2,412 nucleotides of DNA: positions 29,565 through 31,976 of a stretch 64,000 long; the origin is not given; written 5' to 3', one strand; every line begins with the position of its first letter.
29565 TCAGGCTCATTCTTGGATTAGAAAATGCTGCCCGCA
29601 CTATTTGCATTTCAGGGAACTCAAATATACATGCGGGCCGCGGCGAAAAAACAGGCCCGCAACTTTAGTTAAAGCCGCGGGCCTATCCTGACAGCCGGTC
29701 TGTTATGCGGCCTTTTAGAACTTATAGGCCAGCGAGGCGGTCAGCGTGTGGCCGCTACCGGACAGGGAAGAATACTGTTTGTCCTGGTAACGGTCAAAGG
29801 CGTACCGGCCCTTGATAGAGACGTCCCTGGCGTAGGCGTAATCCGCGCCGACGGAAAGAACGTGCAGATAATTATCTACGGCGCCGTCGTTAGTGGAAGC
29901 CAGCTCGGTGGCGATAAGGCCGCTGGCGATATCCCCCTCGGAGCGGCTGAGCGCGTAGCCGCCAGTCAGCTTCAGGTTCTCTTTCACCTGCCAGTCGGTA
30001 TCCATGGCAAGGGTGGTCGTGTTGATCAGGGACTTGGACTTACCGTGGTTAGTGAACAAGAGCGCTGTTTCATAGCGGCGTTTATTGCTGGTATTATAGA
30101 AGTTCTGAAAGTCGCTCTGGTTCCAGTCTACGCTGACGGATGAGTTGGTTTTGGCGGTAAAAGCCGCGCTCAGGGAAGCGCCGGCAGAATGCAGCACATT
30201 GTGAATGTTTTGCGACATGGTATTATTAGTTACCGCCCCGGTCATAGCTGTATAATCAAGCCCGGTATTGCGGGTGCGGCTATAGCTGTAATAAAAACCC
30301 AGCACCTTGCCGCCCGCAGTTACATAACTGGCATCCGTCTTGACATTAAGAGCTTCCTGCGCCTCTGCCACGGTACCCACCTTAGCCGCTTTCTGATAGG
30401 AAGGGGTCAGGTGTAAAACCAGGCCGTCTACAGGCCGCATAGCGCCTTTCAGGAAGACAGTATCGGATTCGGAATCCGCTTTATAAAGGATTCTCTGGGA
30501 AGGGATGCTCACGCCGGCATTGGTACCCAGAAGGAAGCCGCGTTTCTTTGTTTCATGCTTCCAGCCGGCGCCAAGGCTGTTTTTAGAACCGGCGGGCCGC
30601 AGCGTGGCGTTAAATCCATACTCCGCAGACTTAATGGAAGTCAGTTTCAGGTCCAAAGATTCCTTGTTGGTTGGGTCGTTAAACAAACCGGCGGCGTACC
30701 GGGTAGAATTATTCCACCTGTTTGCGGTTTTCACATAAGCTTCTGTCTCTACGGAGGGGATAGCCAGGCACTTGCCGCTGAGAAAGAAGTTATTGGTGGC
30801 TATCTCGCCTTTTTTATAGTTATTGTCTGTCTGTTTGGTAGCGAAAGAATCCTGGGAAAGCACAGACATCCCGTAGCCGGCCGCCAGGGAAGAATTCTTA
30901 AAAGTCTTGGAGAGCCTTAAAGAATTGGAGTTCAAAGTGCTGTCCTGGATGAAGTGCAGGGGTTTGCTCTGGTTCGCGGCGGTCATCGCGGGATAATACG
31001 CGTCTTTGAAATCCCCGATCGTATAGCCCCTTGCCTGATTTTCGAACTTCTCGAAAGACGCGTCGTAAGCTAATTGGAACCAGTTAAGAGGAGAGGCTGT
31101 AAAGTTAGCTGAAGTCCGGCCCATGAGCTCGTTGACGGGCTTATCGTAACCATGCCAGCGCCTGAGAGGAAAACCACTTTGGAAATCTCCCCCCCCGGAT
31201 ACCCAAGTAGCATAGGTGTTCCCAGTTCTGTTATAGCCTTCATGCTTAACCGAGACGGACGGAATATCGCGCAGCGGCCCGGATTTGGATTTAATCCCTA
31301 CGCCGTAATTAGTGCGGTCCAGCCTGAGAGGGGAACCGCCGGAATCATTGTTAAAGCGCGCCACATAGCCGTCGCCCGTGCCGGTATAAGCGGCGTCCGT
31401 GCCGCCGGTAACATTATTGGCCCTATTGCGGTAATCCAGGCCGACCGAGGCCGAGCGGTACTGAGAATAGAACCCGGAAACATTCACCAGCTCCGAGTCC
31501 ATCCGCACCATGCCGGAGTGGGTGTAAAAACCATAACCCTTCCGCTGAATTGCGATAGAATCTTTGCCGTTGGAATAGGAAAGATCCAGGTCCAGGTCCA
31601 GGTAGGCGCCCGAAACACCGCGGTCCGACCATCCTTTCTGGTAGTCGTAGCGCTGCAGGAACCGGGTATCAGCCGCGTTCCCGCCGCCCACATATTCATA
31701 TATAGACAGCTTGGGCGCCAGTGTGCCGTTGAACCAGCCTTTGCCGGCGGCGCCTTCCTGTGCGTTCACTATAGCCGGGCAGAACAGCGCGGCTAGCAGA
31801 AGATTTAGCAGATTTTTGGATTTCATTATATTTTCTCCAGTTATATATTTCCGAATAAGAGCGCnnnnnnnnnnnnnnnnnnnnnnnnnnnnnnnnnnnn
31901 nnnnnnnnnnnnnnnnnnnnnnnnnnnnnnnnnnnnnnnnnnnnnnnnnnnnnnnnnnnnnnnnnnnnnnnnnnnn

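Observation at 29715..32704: MtrAB/PioAB/MtoAB-like porin-cytochrome conduit with no MtrC-type partner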

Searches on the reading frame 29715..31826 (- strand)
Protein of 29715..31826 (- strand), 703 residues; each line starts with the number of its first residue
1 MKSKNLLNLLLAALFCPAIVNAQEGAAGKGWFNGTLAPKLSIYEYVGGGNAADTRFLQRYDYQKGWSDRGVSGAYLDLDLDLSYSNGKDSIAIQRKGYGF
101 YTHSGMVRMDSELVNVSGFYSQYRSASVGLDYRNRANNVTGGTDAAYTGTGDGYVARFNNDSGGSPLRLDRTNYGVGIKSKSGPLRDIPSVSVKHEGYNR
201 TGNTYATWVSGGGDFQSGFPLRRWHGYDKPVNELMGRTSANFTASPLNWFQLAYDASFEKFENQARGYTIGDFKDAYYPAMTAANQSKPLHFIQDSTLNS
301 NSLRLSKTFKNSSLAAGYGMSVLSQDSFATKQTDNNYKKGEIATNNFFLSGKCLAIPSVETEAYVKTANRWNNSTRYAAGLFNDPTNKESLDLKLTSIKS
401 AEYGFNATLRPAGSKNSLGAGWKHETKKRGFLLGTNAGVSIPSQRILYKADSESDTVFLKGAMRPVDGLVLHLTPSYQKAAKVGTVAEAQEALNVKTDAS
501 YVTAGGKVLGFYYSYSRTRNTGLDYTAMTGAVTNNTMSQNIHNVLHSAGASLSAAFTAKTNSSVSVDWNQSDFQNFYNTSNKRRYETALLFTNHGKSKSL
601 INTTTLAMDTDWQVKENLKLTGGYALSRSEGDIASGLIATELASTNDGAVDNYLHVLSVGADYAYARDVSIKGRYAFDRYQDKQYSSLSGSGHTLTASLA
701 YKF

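Call 3: search_protein_families(library=ncbifam, proteins=[window:29715-31826:-], max_evalue=0.01)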
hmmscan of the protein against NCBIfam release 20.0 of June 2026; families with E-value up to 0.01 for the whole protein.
window:29715-31826:- (703 aa): 0 families

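Call 4: search_protein_families(library=pfam, proteins=[window:29715-31826:-], max_evalue=0.01)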
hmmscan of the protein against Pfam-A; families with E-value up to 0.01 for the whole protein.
window:29715-31826:- (703 aa): 0 families

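Call 5: search_protein_families(library=pfam, proteins=[window:29715-31826:-], max_evalue=10)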
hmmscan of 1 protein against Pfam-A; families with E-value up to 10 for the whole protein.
window:29715-31826:- (703 aa): 0 families

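Call 6: search_protein_families(library=ncbifam, proteins=[window:29715-31826:-], max_evalue=10)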
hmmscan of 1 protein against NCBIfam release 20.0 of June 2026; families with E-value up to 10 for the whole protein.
window:29715-31826:- (703 aa): 1 family
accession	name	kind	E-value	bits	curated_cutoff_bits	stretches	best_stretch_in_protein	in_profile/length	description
NF052542.1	mucin_mul1B_fam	subfamily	0.044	13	75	2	573-656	152-239/320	Mul1B family putative transporter subunit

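Call 7: find_homologous_proteins(query=window:29715-31826:-)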
Query window:29715-31826:- (703 aa): 37 proteins with E <= 0.001 among 8000 candidates.
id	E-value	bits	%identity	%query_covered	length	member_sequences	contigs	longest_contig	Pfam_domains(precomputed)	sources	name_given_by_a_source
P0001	0.0e+0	1576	100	100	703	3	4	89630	-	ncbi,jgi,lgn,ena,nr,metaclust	ncbi:MAG: hypothetical protein AUJ51_08035 [Elusimicrobia bacterium CG1_02_56_21]|nr:MAG: hypothetic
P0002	0.0e+0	1157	77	100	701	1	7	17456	-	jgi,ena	-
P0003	0.0e+0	1154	75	98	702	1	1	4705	-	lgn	-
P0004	0.0e+0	1103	72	98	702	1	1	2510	-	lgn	-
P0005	1.8e-229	782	52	100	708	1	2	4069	-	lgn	-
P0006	1.5e-219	749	53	100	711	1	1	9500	PF11854.15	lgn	-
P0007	2.9e-219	748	51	100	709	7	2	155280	-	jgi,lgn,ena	-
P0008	3.0e-216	738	51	100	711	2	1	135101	-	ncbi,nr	ncbi:MAG: hypothetical protein HY928_15390 [Elusimicrobia bacterium]|nr:hypothetical protein [Elusim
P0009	3.8e-213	728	51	95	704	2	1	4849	PF11854.15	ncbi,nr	ncbi:hypothetical protein EPO15_12675 [bacterium]|nr:MAG: hypothetical protein EPO15_12675 [bacteriu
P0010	1.3e-166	574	42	100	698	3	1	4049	PF03349.23,PF11854.15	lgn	-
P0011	1.7e-146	507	40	95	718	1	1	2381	PF11854.15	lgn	-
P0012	2.5e-144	500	41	95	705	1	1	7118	PF11854.15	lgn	-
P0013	3.4e-143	496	39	100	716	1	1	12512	PF11854.15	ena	-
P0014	2.9e-140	487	38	100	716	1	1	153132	PF11854.15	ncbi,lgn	-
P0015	2.9e-138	480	38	100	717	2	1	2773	PF11854.15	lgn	-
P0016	3.6e-137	477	40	95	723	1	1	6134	PF11854.15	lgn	-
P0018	5.8e-135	469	38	100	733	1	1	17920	PF11854.15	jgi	-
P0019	3.8e-133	463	37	99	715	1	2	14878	PF11854.15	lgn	-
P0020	1.0e-131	459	38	100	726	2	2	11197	PF11854.15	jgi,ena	-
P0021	3.3e-130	454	39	95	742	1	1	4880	PF11854.15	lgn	-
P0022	7.8e-130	452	38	100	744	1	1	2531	PF11854.15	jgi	-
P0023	1.3e-129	452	38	99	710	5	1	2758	PF11854.15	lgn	-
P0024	7.6e-128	446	37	95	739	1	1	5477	PF11854.15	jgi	jgi:hypothetical protein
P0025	9.7e-127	442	35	100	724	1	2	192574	PF11854.15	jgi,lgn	jgi:hypothetical protein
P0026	7.9e-124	432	35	98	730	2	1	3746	PF11854.15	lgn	-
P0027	1.2e-123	432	35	99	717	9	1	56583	PF11854.15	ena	-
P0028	1.2e-122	429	36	100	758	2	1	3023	PF11854.15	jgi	-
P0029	3.4e-121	424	37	95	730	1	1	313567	PF11854.15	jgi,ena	-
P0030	6.6e-120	420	36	94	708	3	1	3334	PF03349.23,PF11854.15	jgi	jgi:hypothetical protein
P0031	4.7e-118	413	34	95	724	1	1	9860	PF11854.15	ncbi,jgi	jgi:hypothetical protein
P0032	4.3e-112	394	35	95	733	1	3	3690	PF03349.23,PF11854.15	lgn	-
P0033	1.7e-104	369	34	99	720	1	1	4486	PF11854.15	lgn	-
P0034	1.9e-101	359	34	95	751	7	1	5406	PF11854.15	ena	-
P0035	5.1e-100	354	33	95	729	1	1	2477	PF11854.15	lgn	-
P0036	2.4e-99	352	33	95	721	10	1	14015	PF11854.15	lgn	-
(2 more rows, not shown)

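Call 12: search_solved_structures(query=A1, max_evalue=10, show_alignments=1)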
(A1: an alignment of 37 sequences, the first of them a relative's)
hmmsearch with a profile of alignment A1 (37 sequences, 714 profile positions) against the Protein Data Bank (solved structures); distinct sequences matched with E-value up to 10: 0.

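Call 13: search_protein_families(library=pfam, alignment_id=A1, max_evalue=0.01)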
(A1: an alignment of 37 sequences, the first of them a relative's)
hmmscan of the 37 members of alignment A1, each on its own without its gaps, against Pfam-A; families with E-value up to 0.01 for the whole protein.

A. member 1, P0001 (703 aa): 0 families

B. families by the number of members that match (of 37 scanned): 8 families
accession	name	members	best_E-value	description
PF11854.14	MtrB_PioB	27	5.4e-30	Putative outer membrane beta-barrel porin, MtrB/PioB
PF03349.22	Toluene_X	11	5.9e-07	Outer membrane protein transport protein (OMPP1/FadL/TodX)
PF10677.15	DUF2490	9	0.00025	Protein of unknown function (DUF2490)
PF11383.14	DUF3187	3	0.0017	Protein of unknown function (DUF3187)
PF19089.6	DUF5777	2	0.0034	Membrane bound beta barrel domain (DUF5777)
PF24604.1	B-barrel_PelB_C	1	0.0015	PelB, C-terminal beta barrel domain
PF22774.2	DNAJC11_beta-barrel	1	0.005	DNAJC11, beta-barrel domain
PF13609.12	Porin_4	1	0.0053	Gram-negative porin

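Call 16: find_encoding_contigs(protein=P0008, flank=10000, max_places=2)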
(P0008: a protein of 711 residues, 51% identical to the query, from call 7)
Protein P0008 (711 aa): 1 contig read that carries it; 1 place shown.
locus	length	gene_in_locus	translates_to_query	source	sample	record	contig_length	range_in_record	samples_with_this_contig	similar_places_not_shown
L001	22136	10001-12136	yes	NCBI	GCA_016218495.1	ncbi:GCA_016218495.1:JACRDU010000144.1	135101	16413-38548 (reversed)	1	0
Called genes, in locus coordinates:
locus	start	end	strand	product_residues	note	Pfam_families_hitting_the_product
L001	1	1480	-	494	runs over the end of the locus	PF13231:PMT_2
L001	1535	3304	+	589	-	PF04932:Wzy_C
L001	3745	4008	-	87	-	-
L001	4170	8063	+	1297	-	-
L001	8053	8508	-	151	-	PF09349:OHCU_decarbox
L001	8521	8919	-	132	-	-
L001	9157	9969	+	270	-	PF14522:Cytochrome_C7 (faint), PF22113:Mtrc-MtrF_II-IV_dom (faint), PF14537:Cytochrom_c3_2 (weak), PF09699:Paired_CXXCH_1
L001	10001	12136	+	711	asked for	-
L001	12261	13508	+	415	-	-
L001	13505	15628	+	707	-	PF02922:CBM_48, PF00128:Alpha-amylase, PF21331:Isoamylase_C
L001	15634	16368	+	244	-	PF13174:TPR_6 (faint), PF13428:TPR_14 (faint), PF23914:TPR_CcmH_CycH (faint), PF07719:TPR_2 (faint), PF13181:TPR_8 (faint), PF13371:TPR_9 (weak), PF12895:ANAPC3 (faint), PF13432:TPR_16, +1 more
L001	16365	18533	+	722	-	PF00884:Sulfatase, PF01663:Phosphodiest (faint)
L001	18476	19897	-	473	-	-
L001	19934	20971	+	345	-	PF07854:DUF1646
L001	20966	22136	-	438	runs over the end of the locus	-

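Call 29: predict_structure(alignment_id=A1)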
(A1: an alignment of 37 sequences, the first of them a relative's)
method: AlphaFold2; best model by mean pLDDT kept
length: 703 residues; sequences in the alignment: 37
mean_pLDDT: 80.0   pTM: 0.73
mean pLDDT of the five models: 80.0, 77.9, 77.7, 76.8, 74.8
residues with pLDDT >= 90: 298; 70-90: 238; 50-70: 83; < 50: 84
segments of 3 or more residues with pLDDT < 50: 1-28, 50-62, 128-156, 637-646
pLDDT, mean of each block of 10 residues (from residue 1): 34 35 45 88 71 38 53 81 87 85 89 90 66 37 40 52 73 91 70 94 79 62 73 95 86 96 89 69 79 94 94 96 93 85 97 91 97 80 54 85 96 89 96 71 82 96 92 97 90 97 89 96 72 68 95 89 96 83 74 77 96 92 95 62 56 93 90 91 77 89 88
secondary structure, 60 per line:
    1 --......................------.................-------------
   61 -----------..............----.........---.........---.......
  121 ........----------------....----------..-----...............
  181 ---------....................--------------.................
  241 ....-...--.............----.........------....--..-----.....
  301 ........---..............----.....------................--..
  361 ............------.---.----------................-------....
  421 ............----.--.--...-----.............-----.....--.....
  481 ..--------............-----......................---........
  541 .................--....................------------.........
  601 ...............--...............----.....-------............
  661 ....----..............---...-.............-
elements in order (helices of 4 or more, strands of 3 or more residues): H3-24 E31-47 E72-85 E90-98 E102-110 E114-128 H145-148 E166-180 E190-209 E224-244 E251-263 H270-276 H283-286 E296-308 E312-325 H330-334 E341-356 E359-372 E394-409 E417-432 E451-463 E469-473 E476-482 E491-502 E508-529 E533-557 E560-579 E592-615 E618-632 H637-641 E649-664 E669-682 E690-702

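Call 32: fold_search(model_id=the predicted structure, library=pdb)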
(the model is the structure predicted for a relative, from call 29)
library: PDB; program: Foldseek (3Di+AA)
matches with E <= 10: 847; with E <= 0.001: 305
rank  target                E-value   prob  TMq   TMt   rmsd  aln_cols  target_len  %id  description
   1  6r2q_B                5.6e-19  1.00  0.63  0.68   7.7       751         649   13  Structure of the Mtr complex (released 2020-04-22)
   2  9a2z_MODEL_1_A        8.4e-11  1.00  0.37  0.35  16.3       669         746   11  Model of E. coli FepA by in-cell photo-crosslinking MS and deep learning (released 2023-02-24)
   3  5fr8_A                1.4e-09  1.00  0.39  0.39  14.5       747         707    8  Crystal structure of the siderophore receptor PirA from Acinetobacter baumannii (released 2016-05-11)
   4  2hdf                  6.9e-09  1.00  0.33  0.39  16.2       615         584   12  Crystal structure of the Colicin I receptor Cir from E.coli (released 2007-05-08)
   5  5nc3                  8.8e-09  1.00  0.36  0.35  12.1       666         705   11  Crystal structure of the ferric enterobactin receptor (PfeA) from Pseudomonas aeruginosa in complex with the tris-catech (released 2018-03-21)
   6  2hdi_A                9.3e-09  1.00  0.35  0.41  14.0       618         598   10  Crystal structure of the Colicin I receptor Cir from E.coli in complex with receptor binding domain of Colicin Ia. (released 2007-05-08)
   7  5mzs                  1.1e-08  1.00  0.34  0.34  12.8       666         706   11  Crystal structure of the ferric enterobactin receptor (PfeA) mutant (R480A_Q482A) from Pseudomonas aeruginosa (released 2018-02-14)
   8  5m9b                  1.5e-08  1.00  0.33  0.33  12.8       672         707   11  Crystal structure of the ferric enterobactin receptor (PfeA) from Pseudomonas aeruginosa (released 2018-02-21)
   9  6r1f                  1.8e-08  1.00  0.34  0.35  12.2       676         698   10  Crystal structure of the ferric enterobactin receptor mutant R480A from Pseudomonas aeruginosa (PfeA) in complex with en (released 2019-04-10)
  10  5out                  1.8e-08  1.00  0.33  0.33  12.9       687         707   10  CRYSTAL STRUCTURE OF THE FERRIC ENTEROBACTIN RECEPTOR (PFEA) MUTANT (G324V) FROM PSEUDOMONAS AERUGINOSA (released 2018-09-05)
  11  4aip_A                2.4e-08  1.00  0.40  0.42  12.6       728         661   11  The FrpB iron transporter from Neisseria meningitidis (F3-3 variant) (released 2013-01-23)
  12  5nc4                  2.8e-08  1.00  0.37  0.37  14.3       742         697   10  Crystal structure of the ferric enterobactin receptor (PfeA) in complex with protochelin from Pseudomonas aeruginosa (released 2018-03-21)
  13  4aip_B                2.9e-08  1.00  0.39  0.41  11.2       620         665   12  The FrpB iron transporter from Neisseria meningitidis (F3-3 variant) (released 2013-01-23)
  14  6i2j                  2.9e-08  1.00  0.37  0.37  14.2       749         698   10  Crystal structure of the ferric enterobactin receptor mutant (Q482A) from Pseudomonas aeruginosa (PfeA) in complex with  (released 2019-01-16)
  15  6q5e                  3.2e-08  1.00  0.34  0.34  12.3       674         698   10  Crystal structure of the ferric enterobactin receptor from Pseudomonas aeruginosa (PfeA) in complex with enterobactin (released 2019-01-16)
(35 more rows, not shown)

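Call 44: find_encoding_contigs(protein=P0002, flank=10000, max_places=2)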
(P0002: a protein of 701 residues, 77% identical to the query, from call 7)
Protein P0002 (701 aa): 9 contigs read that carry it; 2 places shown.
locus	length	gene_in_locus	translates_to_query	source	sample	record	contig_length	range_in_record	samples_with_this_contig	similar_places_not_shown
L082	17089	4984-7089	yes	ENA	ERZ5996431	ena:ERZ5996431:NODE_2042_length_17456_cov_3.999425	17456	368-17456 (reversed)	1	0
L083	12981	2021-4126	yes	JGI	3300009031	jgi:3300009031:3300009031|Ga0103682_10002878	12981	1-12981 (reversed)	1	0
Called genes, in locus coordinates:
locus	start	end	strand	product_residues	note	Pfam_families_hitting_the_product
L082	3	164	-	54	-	?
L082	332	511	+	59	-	-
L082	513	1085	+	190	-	PF13186:SPASM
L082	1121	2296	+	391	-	PF13353:Fer4_12, PF04055:Radical_SAM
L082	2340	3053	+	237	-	PF00027:cNMP_binding, PF13545:HTH_Crp_2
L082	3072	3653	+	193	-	PF06414:Zeta_toxin (faint)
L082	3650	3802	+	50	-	-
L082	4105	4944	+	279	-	PF14522:Cytochrome_C7 (faint), PF22113:Mtrc-MtrF_II-IV_dom (faint), PF14537:Cytochrom_c3_2 (weak), PF09699:Paired_CXXCH_1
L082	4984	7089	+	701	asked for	-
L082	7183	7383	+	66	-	-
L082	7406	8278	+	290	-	PF14522:Cytochrome_C7 (faint), PF22113:Mtrc-MtrF_II-IV_dom (faint), PF22678:Cytochrom_c_NrfB-like (weak), PF09699:Paired_CXXCH_1, PF14537:Cytochrom_c3_2 (weak), PF09699:Paired_CXXCH_1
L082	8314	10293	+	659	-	-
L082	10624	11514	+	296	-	PF03264:Cytochrom_NNT (faint), PF22113:Mtrc-MtrF_II-IV_dom (faint), PF14522:Cytochrome_C7 (faint), PF22678:Cytochrom_c_NrfB-like (weak), PF09699:Paired_CXXCH_1, PF14537:Cytochrom_c3_2 (weak), PF09699:Paired_CXXCH_1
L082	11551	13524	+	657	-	-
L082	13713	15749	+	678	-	PF09699:Paired_CXXCH_1 (faint), PF14537:Cytochrom_c3_2 (faint), PF22113:Mtrc-MtrF_II-IV_dom (faint), PF14522:Cytochrome_C7 (weak)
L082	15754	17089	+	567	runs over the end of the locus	?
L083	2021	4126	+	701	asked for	-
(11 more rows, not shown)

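Call 45: find_encoding_contigs(protein=P0007, flank=10000, max_places=2)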
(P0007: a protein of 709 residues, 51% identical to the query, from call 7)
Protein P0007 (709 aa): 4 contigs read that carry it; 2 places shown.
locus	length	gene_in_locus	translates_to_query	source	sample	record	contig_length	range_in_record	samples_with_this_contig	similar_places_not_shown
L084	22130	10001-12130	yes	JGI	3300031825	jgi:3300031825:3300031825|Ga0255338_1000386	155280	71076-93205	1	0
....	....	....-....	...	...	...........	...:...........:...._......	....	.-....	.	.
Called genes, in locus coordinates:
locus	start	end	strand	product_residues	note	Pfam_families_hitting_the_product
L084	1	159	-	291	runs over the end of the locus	PF00535:Glycos_transf_2, PF13641:Glyco_tranf_2_3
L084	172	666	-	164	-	PF08534:Redoxin, PF00578:AhpC-TSA, PF00255:GSHPx (weak), PF00085:Thioredoxin, PF13905:Thioredoxin_8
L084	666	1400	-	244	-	PF02683:DsbD_TM, PF13386:DsbD_2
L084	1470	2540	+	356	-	PF01641:SelR, PF01625:PMSR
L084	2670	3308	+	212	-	-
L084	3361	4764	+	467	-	PF00206:Lyase_1, PF10415:FumaraseC_C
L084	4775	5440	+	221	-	PF00512:HisKA, PF02518:HATPase_c, PF13581:HATPase_c_2 (faint)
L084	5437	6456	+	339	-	PF02885:Glycos_trans_3N, PF00591:Glycos_transf_3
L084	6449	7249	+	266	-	PF00218:IGPS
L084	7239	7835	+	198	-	PF00697:PRAI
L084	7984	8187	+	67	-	PF00313:CSD, PF08206:OB_RNB (weak)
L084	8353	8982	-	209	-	-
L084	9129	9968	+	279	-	PF14522:Cytochrome_C7 (faint), PF14537:Cytochrom_c3_2 (faint), PF22113:Mtrc-MtrF_II-IV_dom (faint), PF09699:Paired_CXXCH_1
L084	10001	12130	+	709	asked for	-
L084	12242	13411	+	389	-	PF00291:PALP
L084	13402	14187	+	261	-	PF00290:Trp_syntA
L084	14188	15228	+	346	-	PF18152:DAHP_snth_FXD, PF00793:DAHP_synth_1, PF03102:NeuB (weak)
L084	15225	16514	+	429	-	PF00275:EPSP_synthase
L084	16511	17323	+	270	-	PF08501:Shikimate_dh_N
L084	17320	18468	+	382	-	PF01264:Chorismate_synt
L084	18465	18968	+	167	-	PF13238:AAA_18 (weak), PF01202:SKI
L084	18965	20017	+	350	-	PF00465:Fe-ADH (faint), PF13685:Fe-ADH_2, PF01761:DHQ_synthase, PF24621:DHQS_C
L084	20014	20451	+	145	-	PF01220:DHquinase_II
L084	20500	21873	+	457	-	PF04715:, PF00425:Chorismate_bind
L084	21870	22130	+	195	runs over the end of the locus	PF00117:GATase, PF07722:Peptidase_C26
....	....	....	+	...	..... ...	-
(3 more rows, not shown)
